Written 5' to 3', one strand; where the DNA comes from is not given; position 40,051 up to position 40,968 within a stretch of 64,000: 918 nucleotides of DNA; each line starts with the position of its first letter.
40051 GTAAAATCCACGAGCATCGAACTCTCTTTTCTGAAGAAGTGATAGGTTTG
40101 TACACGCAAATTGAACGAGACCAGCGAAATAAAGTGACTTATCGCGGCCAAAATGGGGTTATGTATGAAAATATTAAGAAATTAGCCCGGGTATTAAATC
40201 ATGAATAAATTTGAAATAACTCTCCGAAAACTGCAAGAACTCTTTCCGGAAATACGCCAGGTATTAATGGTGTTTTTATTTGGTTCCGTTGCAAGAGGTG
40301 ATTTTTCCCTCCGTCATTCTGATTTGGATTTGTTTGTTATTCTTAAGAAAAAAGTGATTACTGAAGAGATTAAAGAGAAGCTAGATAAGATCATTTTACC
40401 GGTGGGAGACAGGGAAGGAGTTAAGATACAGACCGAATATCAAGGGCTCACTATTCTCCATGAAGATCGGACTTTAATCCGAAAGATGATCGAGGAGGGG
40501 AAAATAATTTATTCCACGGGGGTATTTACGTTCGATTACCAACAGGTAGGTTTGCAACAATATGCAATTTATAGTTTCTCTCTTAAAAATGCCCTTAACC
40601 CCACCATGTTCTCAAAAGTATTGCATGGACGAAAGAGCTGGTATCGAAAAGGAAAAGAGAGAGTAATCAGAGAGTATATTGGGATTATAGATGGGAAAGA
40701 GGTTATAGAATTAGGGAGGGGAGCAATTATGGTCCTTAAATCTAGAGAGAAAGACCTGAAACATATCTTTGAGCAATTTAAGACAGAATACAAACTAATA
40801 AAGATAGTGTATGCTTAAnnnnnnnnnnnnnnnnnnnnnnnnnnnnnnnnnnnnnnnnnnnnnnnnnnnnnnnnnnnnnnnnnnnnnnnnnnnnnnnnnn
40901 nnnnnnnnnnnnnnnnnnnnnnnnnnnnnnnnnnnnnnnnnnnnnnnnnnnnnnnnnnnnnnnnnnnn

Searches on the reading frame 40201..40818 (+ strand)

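Call 9: search_protein_families(library=pfam, proteins=[window:40201-40818:+], max_evalue=0.001)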
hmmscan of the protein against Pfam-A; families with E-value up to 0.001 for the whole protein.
window:40201-40818:+ (205 aa): 3 families
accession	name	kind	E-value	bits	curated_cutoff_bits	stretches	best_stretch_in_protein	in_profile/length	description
PF18765.7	Polbeta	-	2.1e-11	44.3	26.9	1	10-106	2-90/93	Polymerase beta, Nucleotidyltransferase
PF01909.29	NTP_transf_2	-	5.9e-09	36.6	21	1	9-70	2-63/93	Nucleotidyltransferase domain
PF22600.2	MTPAP-like_central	-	0.00069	20.1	27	0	8-60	26-79/139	Poly(A) RNA polymerase, mitochondrial-like, central palm domain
